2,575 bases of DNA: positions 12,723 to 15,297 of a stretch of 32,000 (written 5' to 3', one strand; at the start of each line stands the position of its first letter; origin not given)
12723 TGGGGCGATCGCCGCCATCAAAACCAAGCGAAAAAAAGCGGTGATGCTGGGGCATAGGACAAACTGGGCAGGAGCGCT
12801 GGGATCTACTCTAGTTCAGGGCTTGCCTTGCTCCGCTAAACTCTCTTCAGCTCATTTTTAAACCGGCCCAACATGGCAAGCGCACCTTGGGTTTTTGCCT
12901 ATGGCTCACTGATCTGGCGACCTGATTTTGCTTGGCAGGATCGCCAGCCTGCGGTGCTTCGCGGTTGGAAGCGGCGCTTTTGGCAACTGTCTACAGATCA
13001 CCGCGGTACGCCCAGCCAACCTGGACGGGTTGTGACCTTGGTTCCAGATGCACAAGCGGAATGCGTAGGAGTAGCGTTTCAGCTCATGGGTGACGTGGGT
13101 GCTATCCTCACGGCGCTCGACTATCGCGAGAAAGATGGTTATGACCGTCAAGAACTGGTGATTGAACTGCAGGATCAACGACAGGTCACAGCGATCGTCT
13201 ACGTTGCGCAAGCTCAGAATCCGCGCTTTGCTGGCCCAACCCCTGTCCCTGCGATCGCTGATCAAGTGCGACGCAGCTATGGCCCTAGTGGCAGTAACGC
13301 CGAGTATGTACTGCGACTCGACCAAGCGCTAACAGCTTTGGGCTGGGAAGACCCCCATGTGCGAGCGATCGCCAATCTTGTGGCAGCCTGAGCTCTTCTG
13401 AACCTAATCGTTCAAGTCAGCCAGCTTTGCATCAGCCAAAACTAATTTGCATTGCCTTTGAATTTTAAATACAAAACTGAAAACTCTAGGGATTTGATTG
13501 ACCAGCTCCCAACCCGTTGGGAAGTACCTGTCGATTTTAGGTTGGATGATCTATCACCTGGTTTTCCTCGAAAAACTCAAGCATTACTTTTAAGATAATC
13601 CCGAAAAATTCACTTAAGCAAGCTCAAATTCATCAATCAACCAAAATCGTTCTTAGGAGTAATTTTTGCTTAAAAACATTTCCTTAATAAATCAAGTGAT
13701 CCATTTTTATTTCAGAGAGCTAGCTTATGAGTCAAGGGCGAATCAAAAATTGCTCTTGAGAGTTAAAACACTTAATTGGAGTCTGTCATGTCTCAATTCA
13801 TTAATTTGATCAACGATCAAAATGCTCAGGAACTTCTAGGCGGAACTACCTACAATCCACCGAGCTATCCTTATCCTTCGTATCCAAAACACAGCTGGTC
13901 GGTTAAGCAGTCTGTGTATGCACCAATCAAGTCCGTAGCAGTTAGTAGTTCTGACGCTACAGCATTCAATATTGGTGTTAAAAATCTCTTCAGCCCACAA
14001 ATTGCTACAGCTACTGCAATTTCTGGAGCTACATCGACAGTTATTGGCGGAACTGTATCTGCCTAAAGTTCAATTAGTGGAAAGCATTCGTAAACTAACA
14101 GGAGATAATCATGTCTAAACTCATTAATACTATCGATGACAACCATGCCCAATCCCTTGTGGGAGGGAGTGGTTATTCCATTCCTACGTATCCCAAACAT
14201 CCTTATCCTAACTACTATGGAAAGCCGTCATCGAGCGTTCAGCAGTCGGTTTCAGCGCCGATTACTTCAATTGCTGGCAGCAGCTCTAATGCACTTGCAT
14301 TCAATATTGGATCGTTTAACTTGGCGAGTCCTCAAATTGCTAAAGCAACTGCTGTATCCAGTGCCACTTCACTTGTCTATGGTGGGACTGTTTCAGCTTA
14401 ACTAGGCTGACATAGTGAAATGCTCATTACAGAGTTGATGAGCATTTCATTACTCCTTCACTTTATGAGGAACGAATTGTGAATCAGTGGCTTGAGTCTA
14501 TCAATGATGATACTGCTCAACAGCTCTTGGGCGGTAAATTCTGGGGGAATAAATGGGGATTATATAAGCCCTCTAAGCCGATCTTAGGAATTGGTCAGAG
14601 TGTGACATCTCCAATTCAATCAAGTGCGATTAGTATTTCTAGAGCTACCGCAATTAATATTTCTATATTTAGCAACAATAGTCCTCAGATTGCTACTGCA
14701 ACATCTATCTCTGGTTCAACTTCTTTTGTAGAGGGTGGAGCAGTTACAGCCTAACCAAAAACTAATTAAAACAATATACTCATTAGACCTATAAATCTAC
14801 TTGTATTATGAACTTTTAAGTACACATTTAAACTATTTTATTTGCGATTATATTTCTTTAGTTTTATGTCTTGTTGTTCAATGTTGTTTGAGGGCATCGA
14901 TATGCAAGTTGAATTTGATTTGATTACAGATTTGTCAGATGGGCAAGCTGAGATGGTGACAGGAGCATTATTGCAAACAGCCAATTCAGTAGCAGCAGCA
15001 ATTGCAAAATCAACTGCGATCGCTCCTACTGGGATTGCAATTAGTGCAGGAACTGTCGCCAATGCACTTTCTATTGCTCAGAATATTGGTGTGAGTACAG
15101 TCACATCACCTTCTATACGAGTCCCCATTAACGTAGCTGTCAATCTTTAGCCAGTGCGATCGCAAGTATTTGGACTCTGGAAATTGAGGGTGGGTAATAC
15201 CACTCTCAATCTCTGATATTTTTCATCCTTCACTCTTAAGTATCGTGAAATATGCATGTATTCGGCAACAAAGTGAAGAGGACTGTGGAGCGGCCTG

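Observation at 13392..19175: AT-rich island encoding four double-glycine-leader peptides, a C39-ABC exporter and an HlyD adaptor: a secreted-peptide system that does not look like a bacteriocin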

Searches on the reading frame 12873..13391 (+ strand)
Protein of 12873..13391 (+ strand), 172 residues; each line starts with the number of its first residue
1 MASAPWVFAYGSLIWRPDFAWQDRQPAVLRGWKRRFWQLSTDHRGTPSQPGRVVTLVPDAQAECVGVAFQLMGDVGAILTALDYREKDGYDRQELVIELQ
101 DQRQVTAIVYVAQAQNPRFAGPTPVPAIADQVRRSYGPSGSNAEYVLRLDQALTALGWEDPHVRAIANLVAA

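Call 4: search_protein_families(library=pfam, proteins=[window:12873-13391:+], max_evalue=0.01)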
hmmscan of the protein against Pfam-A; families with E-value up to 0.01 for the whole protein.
window:12873-13391:+ (172 aa): 2 families
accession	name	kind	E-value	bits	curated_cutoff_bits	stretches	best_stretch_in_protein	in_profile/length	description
PF04752.17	ChaC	-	3.3e-53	180.8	21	1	6-170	2-173/176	ChaC-like protein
PF06094.17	GGACT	-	8.5e-08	33.2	22.8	1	7-114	1-104/120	Gamma-glutamyl cyclotransferase, AIG2-like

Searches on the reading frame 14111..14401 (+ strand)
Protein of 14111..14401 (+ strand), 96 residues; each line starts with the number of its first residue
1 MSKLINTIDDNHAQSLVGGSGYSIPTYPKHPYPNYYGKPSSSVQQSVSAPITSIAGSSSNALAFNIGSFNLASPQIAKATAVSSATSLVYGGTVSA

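Call 4: search_protein_families(library=pfam, proteins=[window:14111-14401:+], max_evalue=0.01)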
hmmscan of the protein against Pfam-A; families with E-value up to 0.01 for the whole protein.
window:14111-14401:+ (96 aa): 0 families

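Call 12: find_homologous_proteins(query=window:14111-14398:+, max_evalue=0.01)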
Query window:14111-14398:+ (96 aa): 3 proteins with E <= 0.01 among 8 candidates.
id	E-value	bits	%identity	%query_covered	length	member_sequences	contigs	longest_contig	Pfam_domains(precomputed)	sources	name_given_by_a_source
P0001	2.5e-52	192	100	100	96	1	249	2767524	-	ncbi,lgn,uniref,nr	ncbi:hypothetical protein [Synechococcus elongatus]|uniref:hypothetical protein n=1 Tax=Synechococcu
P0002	9.4e-39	149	79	100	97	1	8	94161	-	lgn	-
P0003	8.1e-33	130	73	99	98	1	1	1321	-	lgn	-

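Call 13: find_encoding_contigs(protein=P0002, flank=10000, max_places=4)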
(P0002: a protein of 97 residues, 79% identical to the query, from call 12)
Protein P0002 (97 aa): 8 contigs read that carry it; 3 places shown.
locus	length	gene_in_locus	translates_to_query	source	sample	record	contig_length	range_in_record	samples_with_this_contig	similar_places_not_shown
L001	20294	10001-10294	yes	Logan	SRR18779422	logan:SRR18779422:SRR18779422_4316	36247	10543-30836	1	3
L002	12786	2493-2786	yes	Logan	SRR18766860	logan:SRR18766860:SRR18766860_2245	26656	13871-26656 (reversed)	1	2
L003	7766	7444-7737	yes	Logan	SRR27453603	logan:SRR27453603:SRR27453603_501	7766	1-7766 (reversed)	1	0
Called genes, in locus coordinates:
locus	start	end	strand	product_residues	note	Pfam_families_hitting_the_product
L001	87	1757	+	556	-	PF28019:HmpF, PF24161:CCDC39 (faint)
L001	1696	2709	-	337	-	PF01171:ATP_bind_3, PF09179:TilS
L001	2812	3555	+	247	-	PF04481:DUF561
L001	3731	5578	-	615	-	PF02922:CBM_48, PF00128:Alpha-amylase, PF02806:Alpha-amylase_C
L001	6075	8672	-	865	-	PF17900:Peptidase_M1_N, PF01433:Peptidase_M1, PF11940:DUF3458 (faint), PF02985:HEAT (faint), PF13646:HEAT_2 (weak), PF03130:HEAT_PBS (faint), PF13646:HEAT_2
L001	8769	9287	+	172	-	PF04752:ChaC, PF06094:GGACT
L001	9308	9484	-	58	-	-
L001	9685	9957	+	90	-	-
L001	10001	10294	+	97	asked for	-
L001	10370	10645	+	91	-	-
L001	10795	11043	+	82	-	-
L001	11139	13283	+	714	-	PF03412:Peptidase_C39, PF00664:ABC_membrane, PF02463:SMC_N (faint), PF00005:ABC_tran, PF13304:AAA_21 (faint)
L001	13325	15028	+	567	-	PF25917:BSH_RND (faint), PF25973:BSH_CzcB (faint), PF26002:Beta-barrel_AprE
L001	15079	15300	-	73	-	PF02941:FeThRed_A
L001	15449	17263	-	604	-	PF13672:PP2C_2 (weak)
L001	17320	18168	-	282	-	-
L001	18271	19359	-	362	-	PF13946:DUF4214, PF08548:Peptidase_M10_C (weak)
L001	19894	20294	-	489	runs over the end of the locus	PF01523:PmbA_TldD_1st (weak), PF19289:PmbA_TldD_3rd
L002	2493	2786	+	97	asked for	-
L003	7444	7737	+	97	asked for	-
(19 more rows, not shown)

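Call 14: find_encoding_contigs(protein=P0003, flank=10000, max_places=3)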
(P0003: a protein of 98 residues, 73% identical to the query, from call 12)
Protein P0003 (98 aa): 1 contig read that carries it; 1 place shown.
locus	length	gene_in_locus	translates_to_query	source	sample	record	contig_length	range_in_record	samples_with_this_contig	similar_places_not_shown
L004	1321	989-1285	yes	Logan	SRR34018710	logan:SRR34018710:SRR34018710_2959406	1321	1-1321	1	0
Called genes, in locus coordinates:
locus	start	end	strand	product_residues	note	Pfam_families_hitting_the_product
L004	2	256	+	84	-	?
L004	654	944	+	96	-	-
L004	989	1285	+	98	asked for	-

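Call 54: search_protein_families(library=ncbifam, proteins=[window:14111-14398:+], max_evalue=0.01)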
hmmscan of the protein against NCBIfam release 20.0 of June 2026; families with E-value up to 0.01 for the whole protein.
window:14111-14398:+ (96 aa): 0 families

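Call 70: find_encoding_contigs(protein=window:14111-14401:+, flank=10000, max_places=6)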
Protein window:14111-14401:+ (96 aa): 23 contigs read that carry it; 6 places shown.
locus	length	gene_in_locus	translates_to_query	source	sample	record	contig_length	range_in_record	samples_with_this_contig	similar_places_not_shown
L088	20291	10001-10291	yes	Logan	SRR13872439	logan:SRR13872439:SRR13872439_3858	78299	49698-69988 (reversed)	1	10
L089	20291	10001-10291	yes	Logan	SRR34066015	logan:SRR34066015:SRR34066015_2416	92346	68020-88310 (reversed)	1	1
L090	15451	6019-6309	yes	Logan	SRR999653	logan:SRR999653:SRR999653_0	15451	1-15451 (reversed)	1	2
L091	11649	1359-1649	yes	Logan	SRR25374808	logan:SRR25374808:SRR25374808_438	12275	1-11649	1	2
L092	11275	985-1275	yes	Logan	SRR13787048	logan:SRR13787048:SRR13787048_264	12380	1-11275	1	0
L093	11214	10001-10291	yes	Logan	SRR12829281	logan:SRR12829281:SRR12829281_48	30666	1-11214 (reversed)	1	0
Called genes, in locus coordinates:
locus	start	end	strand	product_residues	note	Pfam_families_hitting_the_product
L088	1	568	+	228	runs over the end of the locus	PF05099:TerB (faint), PF06967:Mo-nitro_C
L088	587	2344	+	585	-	PF00890:FAD_binding_2, PF01266:DAO (faint), PF07992:Pyr_redox_2 (faint), PF12831:FAD_oxidored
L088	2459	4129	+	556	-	PF28019:HmpF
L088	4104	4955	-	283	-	PF01171:ATP_bind_3, PF09179:TilS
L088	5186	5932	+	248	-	PF04481:DUF561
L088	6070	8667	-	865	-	PF17900:Peptidase_M1_N, PF01433:Peptidase_M1, PF11940:DUF3458 (faint), PF02985:HEAT (faint), PF13646:HEAT_2 (weak), PF03130:HEAT_PBS (faint), PF13646:HEAT_2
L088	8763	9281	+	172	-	PF04752:ChaC, PF06094:GGACT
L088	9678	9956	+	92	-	-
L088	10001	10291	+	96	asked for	-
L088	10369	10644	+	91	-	-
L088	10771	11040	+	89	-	-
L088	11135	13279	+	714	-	PF03412:Peptidase_C39, PF00664:ABC_membrane, PF02463:SMC_N (faint), PF00005:ABC_tran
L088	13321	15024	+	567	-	PF26002:Beta-barrel_AprE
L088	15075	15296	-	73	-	PF02941:FeThRed_A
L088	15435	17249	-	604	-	PF13672:PP2C_2 (weak)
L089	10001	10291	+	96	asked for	-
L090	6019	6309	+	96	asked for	-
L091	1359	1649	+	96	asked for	-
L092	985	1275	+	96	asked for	-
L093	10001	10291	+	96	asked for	-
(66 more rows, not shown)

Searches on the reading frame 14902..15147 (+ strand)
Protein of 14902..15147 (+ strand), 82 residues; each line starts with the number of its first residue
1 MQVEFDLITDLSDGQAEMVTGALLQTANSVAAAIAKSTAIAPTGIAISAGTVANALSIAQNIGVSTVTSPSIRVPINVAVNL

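Call 54: search_protein_families(library=ncbifam, proteins=[window:14902-15147:+], max_evalue=0.01)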
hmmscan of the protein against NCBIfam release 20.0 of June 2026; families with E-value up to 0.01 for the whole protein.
window:14902-15147:+ (82 aa): 0 families

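Call 55: find_homologous_proteins(query=window:14902-15147:+, max_evalue=0.01)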
Query window:14902-15147:+ (82 aa): 5 proteins with E <= 0.01 among 11 candidates.
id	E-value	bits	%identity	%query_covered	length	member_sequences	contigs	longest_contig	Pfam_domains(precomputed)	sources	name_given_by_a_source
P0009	3.1e-39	149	100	100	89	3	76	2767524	-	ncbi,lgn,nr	ncbi:hypothetical protein PCC6311_1186 [Synechococcus elongatus PCC 6311]|nr:hypothetical protein M7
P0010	2.3e-34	134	89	100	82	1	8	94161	-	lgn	-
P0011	1.8e-29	118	69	100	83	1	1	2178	-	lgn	-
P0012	2.0e-28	115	78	100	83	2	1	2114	-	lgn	-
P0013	1.3e-21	93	64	100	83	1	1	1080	-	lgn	-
